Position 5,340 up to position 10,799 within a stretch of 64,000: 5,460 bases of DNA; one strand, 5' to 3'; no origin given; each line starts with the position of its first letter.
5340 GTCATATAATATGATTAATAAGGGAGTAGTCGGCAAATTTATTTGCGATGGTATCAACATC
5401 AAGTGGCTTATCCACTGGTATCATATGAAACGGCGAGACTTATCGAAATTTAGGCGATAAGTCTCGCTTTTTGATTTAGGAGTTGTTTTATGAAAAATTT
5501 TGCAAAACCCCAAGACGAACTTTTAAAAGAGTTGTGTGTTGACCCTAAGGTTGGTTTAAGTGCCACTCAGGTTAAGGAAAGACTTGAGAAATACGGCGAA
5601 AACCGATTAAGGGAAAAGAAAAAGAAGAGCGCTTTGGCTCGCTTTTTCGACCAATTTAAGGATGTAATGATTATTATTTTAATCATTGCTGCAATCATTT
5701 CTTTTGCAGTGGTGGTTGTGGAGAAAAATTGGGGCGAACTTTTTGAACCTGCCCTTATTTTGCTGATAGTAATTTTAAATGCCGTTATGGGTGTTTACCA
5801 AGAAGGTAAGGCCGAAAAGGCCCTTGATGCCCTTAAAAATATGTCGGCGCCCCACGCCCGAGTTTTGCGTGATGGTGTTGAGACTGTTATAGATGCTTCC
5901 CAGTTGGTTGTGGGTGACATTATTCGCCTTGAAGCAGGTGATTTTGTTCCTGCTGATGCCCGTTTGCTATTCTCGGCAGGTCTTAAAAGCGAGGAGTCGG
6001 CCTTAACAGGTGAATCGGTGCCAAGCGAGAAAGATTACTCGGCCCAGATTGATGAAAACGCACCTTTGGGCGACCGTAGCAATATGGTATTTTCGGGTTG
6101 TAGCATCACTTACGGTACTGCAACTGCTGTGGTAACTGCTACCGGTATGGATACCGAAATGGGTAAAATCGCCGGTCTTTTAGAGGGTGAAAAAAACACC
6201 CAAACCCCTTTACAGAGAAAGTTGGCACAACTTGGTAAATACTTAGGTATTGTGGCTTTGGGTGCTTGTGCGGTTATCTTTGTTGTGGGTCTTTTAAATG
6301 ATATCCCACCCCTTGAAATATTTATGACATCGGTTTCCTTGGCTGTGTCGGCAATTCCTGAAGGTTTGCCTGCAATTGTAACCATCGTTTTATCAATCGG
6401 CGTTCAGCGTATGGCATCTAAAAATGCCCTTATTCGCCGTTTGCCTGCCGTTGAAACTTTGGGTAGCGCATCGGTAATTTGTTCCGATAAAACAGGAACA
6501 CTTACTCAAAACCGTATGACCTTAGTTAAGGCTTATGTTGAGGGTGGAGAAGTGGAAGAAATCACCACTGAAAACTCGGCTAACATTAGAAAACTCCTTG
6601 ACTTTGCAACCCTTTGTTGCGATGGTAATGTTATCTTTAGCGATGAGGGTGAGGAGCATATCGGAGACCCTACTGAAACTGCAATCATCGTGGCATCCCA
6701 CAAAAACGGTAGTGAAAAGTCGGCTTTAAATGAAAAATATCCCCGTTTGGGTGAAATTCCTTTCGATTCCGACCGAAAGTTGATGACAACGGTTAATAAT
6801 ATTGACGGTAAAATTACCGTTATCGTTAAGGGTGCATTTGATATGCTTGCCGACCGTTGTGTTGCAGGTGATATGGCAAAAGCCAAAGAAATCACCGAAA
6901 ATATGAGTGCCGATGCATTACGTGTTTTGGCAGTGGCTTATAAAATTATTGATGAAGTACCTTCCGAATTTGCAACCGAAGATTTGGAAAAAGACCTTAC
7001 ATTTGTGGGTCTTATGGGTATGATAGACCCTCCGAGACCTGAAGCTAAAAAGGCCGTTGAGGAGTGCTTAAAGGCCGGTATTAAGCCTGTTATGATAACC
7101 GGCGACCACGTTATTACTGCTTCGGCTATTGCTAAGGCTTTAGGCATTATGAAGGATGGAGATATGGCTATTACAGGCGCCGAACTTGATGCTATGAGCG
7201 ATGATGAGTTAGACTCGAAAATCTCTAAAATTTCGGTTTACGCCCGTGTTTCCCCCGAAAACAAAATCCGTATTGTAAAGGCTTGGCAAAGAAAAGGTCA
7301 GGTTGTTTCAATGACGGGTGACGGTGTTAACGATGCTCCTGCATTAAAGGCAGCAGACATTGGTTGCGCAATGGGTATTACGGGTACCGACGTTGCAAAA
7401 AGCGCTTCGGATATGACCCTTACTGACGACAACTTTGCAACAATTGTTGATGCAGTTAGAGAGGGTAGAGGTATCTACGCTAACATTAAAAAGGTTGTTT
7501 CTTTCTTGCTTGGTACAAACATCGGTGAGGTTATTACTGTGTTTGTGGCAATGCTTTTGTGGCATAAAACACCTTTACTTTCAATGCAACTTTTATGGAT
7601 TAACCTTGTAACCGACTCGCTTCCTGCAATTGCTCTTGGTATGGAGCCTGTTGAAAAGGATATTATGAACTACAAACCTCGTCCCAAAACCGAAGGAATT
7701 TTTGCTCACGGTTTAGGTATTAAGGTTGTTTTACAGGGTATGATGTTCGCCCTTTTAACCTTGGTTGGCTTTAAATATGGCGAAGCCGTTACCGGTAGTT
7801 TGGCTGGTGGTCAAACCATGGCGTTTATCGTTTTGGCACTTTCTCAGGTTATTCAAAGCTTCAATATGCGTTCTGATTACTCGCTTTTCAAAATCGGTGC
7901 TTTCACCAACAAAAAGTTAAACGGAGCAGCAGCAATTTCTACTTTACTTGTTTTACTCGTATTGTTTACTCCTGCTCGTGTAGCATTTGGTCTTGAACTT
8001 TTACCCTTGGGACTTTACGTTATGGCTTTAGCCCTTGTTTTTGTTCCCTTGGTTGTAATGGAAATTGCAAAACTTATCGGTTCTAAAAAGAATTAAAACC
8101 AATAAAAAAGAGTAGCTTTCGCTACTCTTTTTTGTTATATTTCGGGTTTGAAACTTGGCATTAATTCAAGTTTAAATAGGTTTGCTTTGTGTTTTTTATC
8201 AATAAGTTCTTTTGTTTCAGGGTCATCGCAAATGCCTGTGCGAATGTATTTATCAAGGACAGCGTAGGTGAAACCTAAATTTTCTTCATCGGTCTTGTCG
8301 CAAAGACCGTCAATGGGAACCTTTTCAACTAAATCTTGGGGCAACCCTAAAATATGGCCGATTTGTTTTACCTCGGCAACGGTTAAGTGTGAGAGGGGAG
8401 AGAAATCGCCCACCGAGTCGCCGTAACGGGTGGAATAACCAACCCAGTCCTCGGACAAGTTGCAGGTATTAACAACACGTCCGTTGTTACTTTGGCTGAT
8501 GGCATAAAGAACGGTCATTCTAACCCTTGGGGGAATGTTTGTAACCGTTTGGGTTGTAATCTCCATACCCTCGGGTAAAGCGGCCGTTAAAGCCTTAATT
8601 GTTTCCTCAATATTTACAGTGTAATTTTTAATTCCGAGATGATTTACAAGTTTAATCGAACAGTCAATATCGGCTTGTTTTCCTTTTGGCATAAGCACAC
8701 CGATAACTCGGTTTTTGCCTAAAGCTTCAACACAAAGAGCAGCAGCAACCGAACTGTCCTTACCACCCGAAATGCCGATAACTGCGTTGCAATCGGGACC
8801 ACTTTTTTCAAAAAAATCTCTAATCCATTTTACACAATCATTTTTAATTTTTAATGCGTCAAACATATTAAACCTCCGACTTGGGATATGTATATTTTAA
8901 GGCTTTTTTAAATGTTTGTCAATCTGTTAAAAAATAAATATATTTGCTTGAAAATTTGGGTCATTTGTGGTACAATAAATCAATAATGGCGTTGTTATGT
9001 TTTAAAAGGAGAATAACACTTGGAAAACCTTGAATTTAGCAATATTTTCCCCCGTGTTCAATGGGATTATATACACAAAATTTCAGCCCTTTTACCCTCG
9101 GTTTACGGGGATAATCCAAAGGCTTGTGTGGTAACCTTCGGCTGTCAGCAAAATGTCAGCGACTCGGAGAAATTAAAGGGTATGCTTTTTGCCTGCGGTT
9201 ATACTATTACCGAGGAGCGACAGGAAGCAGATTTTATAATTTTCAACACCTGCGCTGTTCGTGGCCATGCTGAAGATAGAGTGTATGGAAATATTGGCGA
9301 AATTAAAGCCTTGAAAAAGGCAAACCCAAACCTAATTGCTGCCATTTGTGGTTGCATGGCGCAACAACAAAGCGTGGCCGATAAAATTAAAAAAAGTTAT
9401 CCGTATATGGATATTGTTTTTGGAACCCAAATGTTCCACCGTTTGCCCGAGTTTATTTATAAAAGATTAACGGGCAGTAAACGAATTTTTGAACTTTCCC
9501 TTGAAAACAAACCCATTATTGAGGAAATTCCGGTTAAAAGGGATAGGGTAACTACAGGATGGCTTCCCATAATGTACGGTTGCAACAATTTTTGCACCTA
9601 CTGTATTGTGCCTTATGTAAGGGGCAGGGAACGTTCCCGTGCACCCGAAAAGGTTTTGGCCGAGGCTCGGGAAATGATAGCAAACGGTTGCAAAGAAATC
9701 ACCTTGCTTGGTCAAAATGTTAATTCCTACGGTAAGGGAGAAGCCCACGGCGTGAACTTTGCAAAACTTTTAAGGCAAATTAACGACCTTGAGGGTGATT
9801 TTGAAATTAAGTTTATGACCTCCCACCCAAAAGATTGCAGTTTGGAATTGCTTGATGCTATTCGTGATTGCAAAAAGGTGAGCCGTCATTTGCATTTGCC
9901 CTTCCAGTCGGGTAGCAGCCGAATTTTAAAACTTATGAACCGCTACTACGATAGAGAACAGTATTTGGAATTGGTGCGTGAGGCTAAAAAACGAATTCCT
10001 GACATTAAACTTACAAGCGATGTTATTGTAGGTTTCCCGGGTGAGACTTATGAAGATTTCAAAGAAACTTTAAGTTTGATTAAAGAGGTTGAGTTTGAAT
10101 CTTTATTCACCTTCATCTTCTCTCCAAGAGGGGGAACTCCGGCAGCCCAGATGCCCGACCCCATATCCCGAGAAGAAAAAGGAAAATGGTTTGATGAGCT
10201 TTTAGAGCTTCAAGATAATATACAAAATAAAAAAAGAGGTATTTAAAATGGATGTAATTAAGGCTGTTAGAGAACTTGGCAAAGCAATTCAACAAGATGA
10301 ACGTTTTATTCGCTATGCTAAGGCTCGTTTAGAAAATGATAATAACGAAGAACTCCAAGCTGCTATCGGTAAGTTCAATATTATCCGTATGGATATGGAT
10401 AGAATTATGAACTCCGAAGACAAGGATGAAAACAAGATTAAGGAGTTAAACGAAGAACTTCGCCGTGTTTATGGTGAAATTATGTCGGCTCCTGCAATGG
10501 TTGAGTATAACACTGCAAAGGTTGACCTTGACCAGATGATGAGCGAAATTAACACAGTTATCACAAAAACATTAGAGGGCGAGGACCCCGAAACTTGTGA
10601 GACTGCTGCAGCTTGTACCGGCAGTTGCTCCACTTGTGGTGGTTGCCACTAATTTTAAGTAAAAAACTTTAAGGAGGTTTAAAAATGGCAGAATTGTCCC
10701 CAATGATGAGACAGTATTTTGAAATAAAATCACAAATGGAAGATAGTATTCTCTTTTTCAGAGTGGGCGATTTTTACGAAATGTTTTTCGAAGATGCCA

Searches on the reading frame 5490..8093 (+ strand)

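Call 17: search_protein_families(library=pfam, proteins=[window:5490-8093:+], max_evalue=0.00001)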
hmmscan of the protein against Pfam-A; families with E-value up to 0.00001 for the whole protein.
window:5490-8093:+ (868 aa): 5 families
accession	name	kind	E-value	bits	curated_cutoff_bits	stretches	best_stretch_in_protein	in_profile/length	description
PF00122.25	E1-E2_ATPase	-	3.2e-54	183.7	28.1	1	118-311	2-181/181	E1-E2 ATPase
PF00689.26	Cation_ATPase_C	-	8.5e-49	166.1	27.3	1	694-863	2-175/175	Cation transporting ATPase, C-terminus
PF00690.31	Cation_ATPase_N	-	6.1e-23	80.7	20.4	1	6-71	4-69/69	Cation transporter/ATPase, N-terminus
PF00702.32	Hydrolase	-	1.7e-19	71.4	26.4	1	329-623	3-191/191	haloacid dehalogenase-like hydrolase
PF13246.12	Cation_ATPase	-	2.1e-19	69.8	21.7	1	376-457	3-88/91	Cation transport ATPase (P-type)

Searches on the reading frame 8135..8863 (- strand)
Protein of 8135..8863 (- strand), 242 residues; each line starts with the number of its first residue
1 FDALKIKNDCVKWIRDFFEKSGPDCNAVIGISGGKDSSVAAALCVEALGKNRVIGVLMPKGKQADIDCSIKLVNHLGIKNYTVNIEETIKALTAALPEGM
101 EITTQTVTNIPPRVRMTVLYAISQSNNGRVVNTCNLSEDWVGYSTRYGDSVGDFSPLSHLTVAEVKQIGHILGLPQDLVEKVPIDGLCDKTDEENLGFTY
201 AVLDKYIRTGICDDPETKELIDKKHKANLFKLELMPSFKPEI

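Call 17: search_protein_families(library=pfam, proteins=[window:8135-8863:-], max_evalue=0.00001)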
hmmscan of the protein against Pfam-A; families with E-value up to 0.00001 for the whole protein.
window:8135-8863:- (242 aa): 1 family
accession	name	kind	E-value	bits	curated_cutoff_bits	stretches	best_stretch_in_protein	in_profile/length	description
PF02540.23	NAD_synthase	-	2e-51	174.9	21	1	8-222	3-216/242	NAD synthase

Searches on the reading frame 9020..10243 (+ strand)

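Call 17: search_protein_families(library=pfam, proteins=[window:9020-10243:+], max_evalue=0.00001)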
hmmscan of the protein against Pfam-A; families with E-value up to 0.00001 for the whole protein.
window:9020-10243:+ (408 aa): 2 families
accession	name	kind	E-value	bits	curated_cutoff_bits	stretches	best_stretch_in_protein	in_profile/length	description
PF04055.27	Radical_SAM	-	7e-32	111.3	29.5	1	183-354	2-166/166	Radical SAM superfamily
PF00919.26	UPF0004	-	6.8e-27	93.8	27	1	34-135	1-98/98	Uncharacterized protein family UPF0004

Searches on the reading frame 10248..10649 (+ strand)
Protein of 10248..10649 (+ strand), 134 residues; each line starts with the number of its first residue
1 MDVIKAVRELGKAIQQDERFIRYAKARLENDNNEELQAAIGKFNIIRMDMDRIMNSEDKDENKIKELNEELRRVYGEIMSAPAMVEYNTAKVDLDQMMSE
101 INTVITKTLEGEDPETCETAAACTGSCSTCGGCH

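Call 17: search_protein_families(library=pfam, proteins=[window:10248-10649:+], max_evalue=0.00001)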
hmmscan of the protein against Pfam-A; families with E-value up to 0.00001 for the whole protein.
window:10248-10649:+ (134 aa): 1 family
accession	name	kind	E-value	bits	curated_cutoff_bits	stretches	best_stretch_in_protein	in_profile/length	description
PF06133.16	Com_YlbF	-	9.9e-20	71.4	23.9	1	3-109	1-104/105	Control of competence regulator ComK, YlbF/YmcA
